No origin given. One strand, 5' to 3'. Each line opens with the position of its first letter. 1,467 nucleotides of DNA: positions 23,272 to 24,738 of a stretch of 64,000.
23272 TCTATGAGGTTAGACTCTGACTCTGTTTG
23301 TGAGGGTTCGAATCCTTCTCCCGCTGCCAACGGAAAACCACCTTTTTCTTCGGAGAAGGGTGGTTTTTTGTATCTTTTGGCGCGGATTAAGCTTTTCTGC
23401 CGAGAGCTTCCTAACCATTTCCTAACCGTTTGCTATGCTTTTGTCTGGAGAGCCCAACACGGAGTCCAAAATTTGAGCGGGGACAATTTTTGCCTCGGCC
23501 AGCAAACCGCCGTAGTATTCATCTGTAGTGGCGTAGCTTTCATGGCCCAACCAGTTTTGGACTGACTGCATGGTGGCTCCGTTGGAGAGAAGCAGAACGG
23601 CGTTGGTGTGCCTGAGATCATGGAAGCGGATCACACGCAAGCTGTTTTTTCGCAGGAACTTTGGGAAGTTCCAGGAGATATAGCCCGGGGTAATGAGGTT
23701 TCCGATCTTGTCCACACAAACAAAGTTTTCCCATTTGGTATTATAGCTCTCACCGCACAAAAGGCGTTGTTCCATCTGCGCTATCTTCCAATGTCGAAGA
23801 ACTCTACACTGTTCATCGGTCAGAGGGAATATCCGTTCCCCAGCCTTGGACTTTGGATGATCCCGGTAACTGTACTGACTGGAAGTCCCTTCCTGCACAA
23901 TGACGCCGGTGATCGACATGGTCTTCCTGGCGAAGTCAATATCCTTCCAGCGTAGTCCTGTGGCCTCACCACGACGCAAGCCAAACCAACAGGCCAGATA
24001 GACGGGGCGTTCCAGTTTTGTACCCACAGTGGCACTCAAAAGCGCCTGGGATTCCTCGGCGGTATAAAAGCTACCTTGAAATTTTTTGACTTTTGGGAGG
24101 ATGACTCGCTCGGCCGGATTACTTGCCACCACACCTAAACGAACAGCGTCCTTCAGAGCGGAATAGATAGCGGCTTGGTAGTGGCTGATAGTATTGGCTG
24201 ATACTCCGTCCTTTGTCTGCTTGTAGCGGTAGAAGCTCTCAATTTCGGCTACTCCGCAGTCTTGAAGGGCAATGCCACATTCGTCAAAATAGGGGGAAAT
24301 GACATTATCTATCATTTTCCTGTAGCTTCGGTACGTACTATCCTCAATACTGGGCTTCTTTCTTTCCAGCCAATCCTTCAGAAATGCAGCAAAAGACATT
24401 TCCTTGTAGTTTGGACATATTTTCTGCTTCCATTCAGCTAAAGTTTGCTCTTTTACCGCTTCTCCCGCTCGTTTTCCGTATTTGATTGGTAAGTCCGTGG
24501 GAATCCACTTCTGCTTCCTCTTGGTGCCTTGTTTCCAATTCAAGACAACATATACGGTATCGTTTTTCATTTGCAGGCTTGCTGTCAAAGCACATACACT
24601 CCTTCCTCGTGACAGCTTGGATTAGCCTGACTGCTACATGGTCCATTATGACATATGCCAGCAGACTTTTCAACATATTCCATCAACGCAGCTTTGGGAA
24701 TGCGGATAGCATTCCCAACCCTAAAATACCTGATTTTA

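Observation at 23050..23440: Apparently intact attP (tRNA 3'-end-like core + repeated arm motifs) between lysis module and xis-int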

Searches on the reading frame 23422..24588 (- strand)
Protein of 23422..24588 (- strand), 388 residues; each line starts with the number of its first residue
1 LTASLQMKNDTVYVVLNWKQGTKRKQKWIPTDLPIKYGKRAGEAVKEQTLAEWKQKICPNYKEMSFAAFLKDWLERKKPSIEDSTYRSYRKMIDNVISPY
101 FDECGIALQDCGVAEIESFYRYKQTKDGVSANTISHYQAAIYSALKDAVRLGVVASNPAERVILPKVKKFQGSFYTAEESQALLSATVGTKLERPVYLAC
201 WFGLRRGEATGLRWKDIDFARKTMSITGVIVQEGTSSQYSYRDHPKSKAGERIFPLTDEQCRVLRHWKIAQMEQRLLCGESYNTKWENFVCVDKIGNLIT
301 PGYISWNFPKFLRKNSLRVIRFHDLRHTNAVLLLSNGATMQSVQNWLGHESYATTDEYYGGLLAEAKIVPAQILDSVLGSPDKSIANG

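Call 11: search_protein_families(library=pfam, proteins=[window:23422-24588:-], max_evalue=0.01)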
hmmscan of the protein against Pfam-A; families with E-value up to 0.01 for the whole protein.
window:23422-24588:- (388 aa): 3 families
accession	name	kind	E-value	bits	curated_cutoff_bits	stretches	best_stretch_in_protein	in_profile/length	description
PF00589.27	Phage_integrase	-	7.3e-19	68.6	27.1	1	197-359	29-166/172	Phage integrase family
PF14659.12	Phage_int_SAM_3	-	5.7e-09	36.5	22.6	1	66-104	2-40/58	Phage integrase, N-terminal SAM-like domain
PF13102.12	Phage_int_SAM_5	-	1.3e-06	29.1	22.3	1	65-159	1-95/98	Phage integrase SAM-like domain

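Call 12: search_protein_families(library=phrogs, proteins=[window:23422-24588:-], max_evalue=0.001)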
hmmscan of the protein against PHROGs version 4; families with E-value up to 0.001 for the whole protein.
window:23422-24588:- (388 aa): 4 families
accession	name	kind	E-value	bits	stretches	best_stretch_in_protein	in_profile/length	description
phrog_1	-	integration and excision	2.5e-56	193.2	1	13-382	124-455/611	integrase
phrog_216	-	integration and excision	5.3e-24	85.8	1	122-362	5-224/301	integrase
phrog_7685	-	integration and excision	2.4e-08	34.8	1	246-377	123-238/240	integrase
phrog_34557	-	integration and excision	0.0007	20.4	0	200-359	8-164/183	integrase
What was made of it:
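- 23422..24588 (-): Tyrosine integrase (388 aa from TTG, 382 aa from ATG at 24570), with three domains. PF00589, PF14659 and PF13102 (call 11); phrog_1 (call 12).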

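Call 17: find_related_loci(query=window:23422-24588:-, collection=viral_contigs, flank=3000)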
Query window:23422-24588:- (388 aa) in viral_contigs; peptide patterns used: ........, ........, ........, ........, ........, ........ (x = any residue, [..] = any of these).
10 stretches matched a pattern; 5 encode a relative of the query (tblastn E <= 1e-3); 5 distinct loci.
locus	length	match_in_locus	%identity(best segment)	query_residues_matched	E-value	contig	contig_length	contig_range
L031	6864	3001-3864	26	73-360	1e-23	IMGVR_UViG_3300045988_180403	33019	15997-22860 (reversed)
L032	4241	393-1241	25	66-358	3e-18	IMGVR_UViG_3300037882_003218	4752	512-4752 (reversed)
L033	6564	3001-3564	24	203-383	1e-6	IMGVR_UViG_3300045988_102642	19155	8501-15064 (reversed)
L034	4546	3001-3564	25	203-383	1e-6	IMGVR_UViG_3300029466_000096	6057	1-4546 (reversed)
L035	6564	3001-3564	24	203-383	1e-6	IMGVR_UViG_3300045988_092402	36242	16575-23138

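Call 19: find_encoding_contigs(protein=window:23422-24570:-, flank=10000, max_places=10)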
Protein window:23422-24570:- (382 aa): no gene with exactly this product is on record in the collection.
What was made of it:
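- Tried and rejected: Exact look-up of the 382-aa Int found nothing (call 19).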

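Call 20: find_homologous_proteins(query=window:23422-24570:-, max_evalue=1e-20)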
Query window:23422-24570:- (382 aa): 314 proteins with E <= 1e-20 among 4506 candidates; the best 120 are listed.
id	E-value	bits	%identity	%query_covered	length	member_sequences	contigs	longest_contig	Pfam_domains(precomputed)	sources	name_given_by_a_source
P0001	4.1e-239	811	90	100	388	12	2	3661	PF14659.13,PF13102.13,PF00589.28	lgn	-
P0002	4.1e-179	614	69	99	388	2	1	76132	PF14659.13,PF13102.13,PF00589.28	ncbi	-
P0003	6.7e-176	603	68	100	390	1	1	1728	PF14659.13,PF13102.13,PF00589.28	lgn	-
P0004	6.6e-152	524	58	100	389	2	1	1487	PF14659.13,PF00589.28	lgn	-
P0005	3.4e-151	522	62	98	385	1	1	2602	PF14659.13,PF00589.28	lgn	-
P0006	5.6e-150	518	56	99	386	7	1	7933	PF14659.13,PF13102.13,PF00589.28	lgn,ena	-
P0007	2.5e-148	513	55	99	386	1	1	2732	PF14659.13,PF13102.13,PF00589.28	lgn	-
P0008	8.4e-147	508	56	97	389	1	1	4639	PF14659.13,PF13102.13,PF00589.28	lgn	-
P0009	2.0e-146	506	57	97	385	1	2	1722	PF14659.13,PF00589.28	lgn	-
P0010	5.5e-146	505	54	100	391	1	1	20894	PF14659.13,PF13102.13,PF00589.28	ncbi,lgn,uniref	ncbi:Tyrosine recombinase XerC [bioreactor metagenome]|uniref:Tyrosine recombinase XerC n=1 Tax=bior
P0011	1.4e-145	504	60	97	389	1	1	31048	PF14659.13,PF13102.13,PF00589.28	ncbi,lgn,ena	-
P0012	7.4e-145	501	60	97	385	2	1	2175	PF14659.13,PF00589.28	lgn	-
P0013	1.8e-142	493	57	99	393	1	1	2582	PF14659.13,PF13102.13,PF00589.28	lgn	-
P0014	8.8e-137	475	56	98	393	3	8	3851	PF14659.13,PF13102.13,PF00589.28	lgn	-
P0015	5.6e-127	442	52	97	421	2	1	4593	PF14659.13,PF13102.13,PF00589.28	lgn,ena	-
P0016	3.1e-119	417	59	82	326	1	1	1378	PF14659.13,PF00589.28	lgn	-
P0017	6.6e-112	393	50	97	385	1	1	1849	PF14659.13,PF13102.13,PF00589.28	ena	-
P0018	2.6e-111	391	49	95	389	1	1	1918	PF14659.13,PF00589.28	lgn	-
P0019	1.4e-110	388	54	77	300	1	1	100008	PF00589.28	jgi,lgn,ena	-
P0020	4.8e-108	380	48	98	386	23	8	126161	PF14659.13,PF13102.13,PF00589.28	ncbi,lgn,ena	-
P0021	3.0e-103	364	45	96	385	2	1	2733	PF14659.13,PF13102.13,PF00589.28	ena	-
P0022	5.9e-103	363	45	98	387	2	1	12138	PF14659.13,PF13102.13,PF00589.28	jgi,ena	-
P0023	8.0e-103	363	46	97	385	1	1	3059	PF14659.13,PF13102.13,PF00589.28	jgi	jgi:integrase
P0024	6.3e-99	350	48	96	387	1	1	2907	PF14659.13,PF00589.28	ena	-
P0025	1.2e-98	349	45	97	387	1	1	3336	PF14659.13,PF13102.13,PF00589.28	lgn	-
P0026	7.5e-98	346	45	97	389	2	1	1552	PF14659.13,PF00589.28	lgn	-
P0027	1.8e-97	345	44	98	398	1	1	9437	PF14659.13,PF13102.13,PF00589.28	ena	-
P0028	3.7e-97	344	45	96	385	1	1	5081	PF14659.13,PF13102.13,PF00589.28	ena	-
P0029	4.9e-97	344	46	97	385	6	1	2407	PF14659.13,PF13102.13,PF00589.28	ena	-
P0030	8.7e-97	343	45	97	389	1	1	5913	PF14659.13,PF13102.13,PF00589.28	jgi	jgi:integrase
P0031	1.2e-96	342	45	97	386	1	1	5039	PF14659.13,PF13102.13,PF00589.28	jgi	jgi:integrase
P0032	1.4e-96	342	44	97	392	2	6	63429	PF14659.13,PF13102.13,PF00589.28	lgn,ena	-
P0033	1.4e-96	342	45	97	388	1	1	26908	PF14659.13,PF00589.28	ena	-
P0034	9.0e-96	340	44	98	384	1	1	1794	PF14659.13,PF13102.13,PF00589.28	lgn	-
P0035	3.6e-95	338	45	94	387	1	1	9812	PF14659.13,PF13102.13,PF00589.28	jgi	jgi:integrase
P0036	1.6e-94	336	45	97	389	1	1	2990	PF14659.13,PF00589.28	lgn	-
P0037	5.1e-94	334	48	92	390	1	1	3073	PF14659.13,PF13102.13,PF00589.28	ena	-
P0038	7.6e-87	310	55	64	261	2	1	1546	PF14659.13,PF13102.13,PF00589.28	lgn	-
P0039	3.4e-82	295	42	95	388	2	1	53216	PF14659.13,PF00589.28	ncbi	-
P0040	1.2e-81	293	42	95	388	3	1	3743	PF14659.13,PF00589.28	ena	-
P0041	6.3e-80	287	43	93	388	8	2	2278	PF14659.13,PF00589.28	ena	-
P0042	7.0e-80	287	40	95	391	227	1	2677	PF14659.13,PF00589.28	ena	-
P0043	1.1e-79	287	39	98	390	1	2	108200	PF14659.13,PF00589.28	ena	-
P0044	1.2e-79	287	39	98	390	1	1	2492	PF14659.13,PF00589.28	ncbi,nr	ncbi:MAG: site-specific integrase [Clostridia bacterium]|nr:site-specific integrase [Clostridia bact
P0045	1.2e-79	286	41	94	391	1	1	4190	PF14659.13,PF13102.13,PF00589.28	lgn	-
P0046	6.0e-79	284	39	95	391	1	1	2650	PF14659.13,PF00589.28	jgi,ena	-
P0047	6.5e-79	284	40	95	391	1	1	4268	PF14659.13,PF00589.28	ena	-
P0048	1.2e-78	283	40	98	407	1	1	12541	PF14659.13,PF00589.28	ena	-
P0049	1.4e-78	283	39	98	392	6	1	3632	PF14659.13,PF00589.28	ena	-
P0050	2.0e-78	283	40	98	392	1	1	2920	PF14659.13,PF00589.28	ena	-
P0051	3.4e-78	282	38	83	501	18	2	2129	PF14659.13,PF13102.13,PF00589.28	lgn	-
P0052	4.3e-78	281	43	85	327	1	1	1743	PF14659.13,PF13102.13,PF00589.28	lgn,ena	-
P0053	6.1e-78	281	40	95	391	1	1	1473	PF14659.13,PF00589.28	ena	-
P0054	7.2e-78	281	39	98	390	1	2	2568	PF14659.13,PF00589.28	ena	-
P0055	1.2e-77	280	39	95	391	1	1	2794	PF14659.13,PF00589.28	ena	-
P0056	3.1e-77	279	42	94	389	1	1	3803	PF14659.13,PF13102.13,PF00589.28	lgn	-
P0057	1.2e-76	277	39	98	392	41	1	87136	PF14659.13,PF00589.28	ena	-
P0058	3.5e-75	272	39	97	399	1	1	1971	PF14659.13,PF13102.13,PF00589.28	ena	-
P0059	4.6e-75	271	39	97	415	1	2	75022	PF14659.13,PF13102.13,PF00589.28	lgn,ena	-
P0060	7.4e-75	271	40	96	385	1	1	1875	PF14659.13,PF13102.13,PF00589.28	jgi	-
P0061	9.3e-75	270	40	96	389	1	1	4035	PF14659.13,PF00589.28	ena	-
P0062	1.0e-74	270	40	96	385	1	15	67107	PF14659.13,PF13102.13,PF00589.28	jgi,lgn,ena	-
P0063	1.7e-74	270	41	97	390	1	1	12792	PF14659.13,PF00589.28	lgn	-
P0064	2.4e-73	266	40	96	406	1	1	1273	PF14659.13,PF00589.28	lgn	-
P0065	1.5e-72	263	38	96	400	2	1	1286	PF14659.13,PF13102.13,PF00589.28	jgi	-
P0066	1.8e-72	263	39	98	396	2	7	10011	PF14659.13,PF13102.13,PF00589.28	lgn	-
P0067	2.5e-72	262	38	97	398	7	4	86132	PF14659.13,PF13102.13,PF00589.28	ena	-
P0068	6.7e-72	261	42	82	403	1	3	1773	PF14659.13,PF00589.28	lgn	-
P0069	1.1e-71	260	40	97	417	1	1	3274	PF14659.13,PF00589.28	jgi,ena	-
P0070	2.3e-71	259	38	96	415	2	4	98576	PF14659.13,PF13102.13,PF00589.28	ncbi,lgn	-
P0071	4.1e-71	258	38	99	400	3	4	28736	PF14659.13,PF13102.13,PF00589.28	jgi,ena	jgi:site-specific recombinase xerD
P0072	4.4e-71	258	54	55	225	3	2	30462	PF00589.28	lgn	-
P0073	5.6e-71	258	38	99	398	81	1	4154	PF14659.13,PF13102.13,PF00589.28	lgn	-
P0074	1.2e-70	257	37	95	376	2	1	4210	PF14659.13,PF13102.13,PF00589.28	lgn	-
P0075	1.5e-70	257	37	99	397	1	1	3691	PF14659.13,PF13102.13,PF00589.28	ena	-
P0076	1.6e-70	256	39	93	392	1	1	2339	PF14659.13,PF13102.13,PF00589.28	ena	-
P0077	2.1e-70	256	39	97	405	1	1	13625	PF14659.13,PF13102.13,PF00589.28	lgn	-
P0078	1.3e-69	253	39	95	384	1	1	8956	PF14659.13,PF13102.13,PF00589.28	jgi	jgi:integrase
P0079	2.2e-69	253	37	98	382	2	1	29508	PF14659.13,PF13102.13,PF00589.28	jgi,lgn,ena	-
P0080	8.1e-69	251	36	96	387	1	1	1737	PF14659.13,PF13102.13,PF00589.28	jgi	-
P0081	8.7e-69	251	41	83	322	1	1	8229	PF14659.13,PF00589.28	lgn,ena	-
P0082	2.3e-68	249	37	96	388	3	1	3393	PF00589.28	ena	-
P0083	6.6e-68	248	38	97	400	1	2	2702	PF14659.13,PF00589.28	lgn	-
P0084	1.1e-67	247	35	96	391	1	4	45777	PF14659.13,PF22022.3,PF13102.13,PF00589.28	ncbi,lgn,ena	-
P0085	2.0e-67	246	36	92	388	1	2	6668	PF14659.13,PF13102.13,PF00589.28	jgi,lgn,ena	-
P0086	3.7e-66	242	38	96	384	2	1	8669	PF14659.13,PF22022.3,PF00589.28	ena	-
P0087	1.1e-65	241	37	99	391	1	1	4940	PF14659.13,PF13102.13,PF00589.28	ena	-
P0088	1.2e-65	240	38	94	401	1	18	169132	PF14659.13,PF13102.13,PF00589.28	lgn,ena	-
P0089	1.3e-65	240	36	98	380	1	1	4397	PF14659.13,PF13102.13,PF00589.28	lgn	-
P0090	2.6e-65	239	37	93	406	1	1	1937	PF14659.13,PF13102.13,PF00589.28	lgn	-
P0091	3.8e-65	239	35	97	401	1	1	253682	PF14659.13,PF13102.13,PF00589.28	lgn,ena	-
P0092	6.5e-65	238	36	97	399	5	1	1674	PF14659.13,PF00589.28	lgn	-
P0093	7.7e-65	238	37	93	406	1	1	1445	PF14659.13,PF13102.13,PF00589.28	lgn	-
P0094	8.3e-65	238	35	97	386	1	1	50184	PF14659.13,PF13102.13,PF00589.28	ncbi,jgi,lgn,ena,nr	ncbi:MAG: site-specific integrase [Defluviitaleaceae bacterium]|nr:site-specific integrase [Defluvii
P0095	8.8e-65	238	37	93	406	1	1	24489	PF14659.13,PF13102.13,PF00589.28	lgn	-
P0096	1.2e-64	237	37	93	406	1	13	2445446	PF14659.13,PF13102.13,PF00589.28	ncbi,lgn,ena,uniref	ncbi:tyrosine-type recombinase/integrase [Allofournierella massiliensis]|uniref:tyrosine-type recomb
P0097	1.4e-64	237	37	93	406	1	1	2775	PF14659.13,PF13102.13,PF00589.28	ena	-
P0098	1.5e-64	237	37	93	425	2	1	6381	PF14659.13,PF13102.13,PF00589.28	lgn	-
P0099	1.9e-64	236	37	93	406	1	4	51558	PF14659.13,PF13102.13,PF00589.28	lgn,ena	-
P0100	2.0e-64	236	37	93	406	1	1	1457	PF14659.13,PF13102.13,PF00589.28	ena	-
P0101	2.1e-64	236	37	93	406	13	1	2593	PF14659.13,PF13102.13,PF00589.28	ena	-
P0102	2.5e-64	236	37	93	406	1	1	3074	PF14659.13,PF13102.13,PF00589.28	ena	-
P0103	2.5e-64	236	37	93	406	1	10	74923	PF14659.13,PF13102.13,PF00589.28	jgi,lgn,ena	-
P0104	2.7e-64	236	37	93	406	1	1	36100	PF14659.13,PF13102.13,PF00589.28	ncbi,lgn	-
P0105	2.7e-64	236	37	93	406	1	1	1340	PF14659.13,PF13102.13,PF00589.28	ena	-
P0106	2.9e-64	236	37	96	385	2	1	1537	PF14659.13,PF00589.28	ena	-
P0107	3.2e-64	236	39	93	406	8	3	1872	PF14659.13,PF13102.13,PF00589.28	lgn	-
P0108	3.8e-64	236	37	93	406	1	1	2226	PF14659.13,PF13102.13,PF00589.28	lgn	-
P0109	4.2e-64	235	36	93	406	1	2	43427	PF14659.13,PF13102.13,PF00589.28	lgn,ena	-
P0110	4.2e-64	235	37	93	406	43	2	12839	PF14659.13,PF13102.13,PF00589.28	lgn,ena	-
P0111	4.3e-64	235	37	93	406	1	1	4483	PF14659.13,PF13102.13,PF00589.28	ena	-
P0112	4.4e-64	235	37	93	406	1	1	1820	PF14659.13,PF13102.13,PF00589.28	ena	-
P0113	4.9e-64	235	37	93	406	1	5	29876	PF14659.13,PF13102.13,PF00589.28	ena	-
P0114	5.1e-64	235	37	93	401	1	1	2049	PF14659.13,PF13102.13,PF00589.28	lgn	-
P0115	6.2e-64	235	36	93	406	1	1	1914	PF14659.13,PF13102.13,PF00589.28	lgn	-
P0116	6.4e-64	235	37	93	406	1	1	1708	PF14659.13,PF13102.13,PF00589.28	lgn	-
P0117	7.0e-64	235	37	93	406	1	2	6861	PF14659.13,PF13102.13,PF00589.28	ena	-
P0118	7.4e-64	235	37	93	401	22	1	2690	PF14659.13,PF13102.13,PF00589.28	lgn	-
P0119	7.8e-64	234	36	99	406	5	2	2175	PF14659.13,PF13102.13,PF00589.28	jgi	jgi:integrase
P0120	9.2e-64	234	37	93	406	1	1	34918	PF14659.13,PF13102.13,PF00589.28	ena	-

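Call 21: find_encoding_contigs(protein=P0001, flank=5000, max_places=4)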
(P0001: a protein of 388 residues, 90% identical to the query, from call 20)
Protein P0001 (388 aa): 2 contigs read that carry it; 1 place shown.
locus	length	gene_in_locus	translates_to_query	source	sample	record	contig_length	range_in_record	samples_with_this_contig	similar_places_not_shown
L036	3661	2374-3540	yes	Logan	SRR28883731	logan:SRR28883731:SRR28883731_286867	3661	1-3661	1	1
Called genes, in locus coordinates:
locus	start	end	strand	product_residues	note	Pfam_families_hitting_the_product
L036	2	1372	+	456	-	?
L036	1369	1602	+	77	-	-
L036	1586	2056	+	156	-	PF00692:dUTPase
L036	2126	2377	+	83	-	PF12728:HTH_17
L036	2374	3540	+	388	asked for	PF13102:Phage_int_SAM_5 (weak), PF14659:Phage_int_SAM_3, PF00589:Phage_integrase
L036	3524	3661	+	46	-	?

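Call 22: find_encoding_contigs(protein=P0002, flank=10000, max_places=3)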
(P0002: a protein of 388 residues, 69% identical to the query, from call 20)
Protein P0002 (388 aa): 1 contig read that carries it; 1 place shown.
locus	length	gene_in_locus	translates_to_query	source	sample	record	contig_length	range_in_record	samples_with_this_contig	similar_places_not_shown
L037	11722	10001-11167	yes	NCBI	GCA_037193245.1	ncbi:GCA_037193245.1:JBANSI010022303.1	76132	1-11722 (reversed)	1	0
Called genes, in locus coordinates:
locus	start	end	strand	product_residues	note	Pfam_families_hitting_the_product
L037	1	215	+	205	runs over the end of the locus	-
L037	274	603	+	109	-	-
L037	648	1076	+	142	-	-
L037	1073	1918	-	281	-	-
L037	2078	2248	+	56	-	-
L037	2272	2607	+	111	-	-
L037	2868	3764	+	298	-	PF00266:Aminotran_5, PF01041:DegT_DnrJ_EryC1 (weak), PF01212:Beta_elim_lyase (weak)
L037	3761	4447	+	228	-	PF02511:Thy1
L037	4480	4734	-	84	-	-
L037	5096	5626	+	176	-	PF07486:Hydrolase_2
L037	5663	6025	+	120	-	PF07659:DUF1599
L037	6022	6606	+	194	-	PF06941:NT5C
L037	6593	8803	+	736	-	PF03477:ATP-cone, PF13597:NRDD, PF01228:Gly_radical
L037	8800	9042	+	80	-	-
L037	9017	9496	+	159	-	PF00692:dUTPase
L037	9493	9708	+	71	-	-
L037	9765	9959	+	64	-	PF12728:HTH_17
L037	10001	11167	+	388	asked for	PF13102:Phage_int_SAM_5 (weak), PF14659:Phage_int_SAM_3, PF00589:Phage_integrase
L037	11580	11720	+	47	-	?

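Call 49: find_encoding_contigs(protein=window:23422-24588:-, flank=3000, max_places=10)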
Protein window:23422-24588:- (388 aa): 3 contigs read that carry it; 2 places shown.
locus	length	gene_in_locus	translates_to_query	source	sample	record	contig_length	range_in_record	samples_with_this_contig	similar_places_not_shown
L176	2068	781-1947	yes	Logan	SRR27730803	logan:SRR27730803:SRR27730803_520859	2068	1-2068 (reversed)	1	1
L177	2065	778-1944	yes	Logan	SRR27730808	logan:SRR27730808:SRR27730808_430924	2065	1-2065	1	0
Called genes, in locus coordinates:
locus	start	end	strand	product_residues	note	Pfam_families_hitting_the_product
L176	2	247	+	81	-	?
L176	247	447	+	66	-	-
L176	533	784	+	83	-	PF12728:HTH_17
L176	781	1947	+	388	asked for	PF13102:Phage_int_SAM_5 (weak), PF14659:Phage_int_SAM_3, PF00589:Phage_integrase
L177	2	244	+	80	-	?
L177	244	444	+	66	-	-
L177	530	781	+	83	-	PF12728:HTH_17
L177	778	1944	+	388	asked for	PF13102:Phage_int_SAM_5 (weak), PF14659:Phage_int_SAM_3, PF00589:Phage_integrase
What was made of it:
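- Tried and rejected: The 388-aa form is found only on 2-kb Logan contigs that break inside the core (call 49).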

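Call 64: search_solved_structures(query=window:23422-24570:-, max_evalue=0.001)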
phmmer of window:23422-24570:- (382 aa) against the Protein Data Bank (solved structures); distinct sequences matched with E-value up to 0.001: 6.
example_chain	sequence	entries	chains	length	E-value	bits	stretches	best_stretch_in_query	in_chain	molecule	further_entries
3nkh_A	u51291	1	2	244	1.9e-08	37.3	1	196-355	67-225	Integrase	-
6en0_A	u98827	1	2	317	1.7e-06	30.9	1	117-355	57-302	Int protein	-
6emz_A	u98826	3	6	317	4.3e-06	29.5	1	117-355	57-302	Int protein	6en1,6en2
6emy_A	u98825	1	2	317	5.4e-06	29.2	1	117-354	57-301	Int protein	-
4a8e_A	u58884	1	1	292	2e-05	27.4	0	300-374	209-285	PROBABLE TYROSINE RECOMBINASE XERC-LIKE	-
5hxy_A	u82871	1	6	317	0.00017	24.3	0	314-352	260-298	Tyrosine recombinase XerA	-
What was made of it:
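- Closest known: Tn1549/Tn916-type integrases. Same: It is also among the sequence hits in the PDB (call 64).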
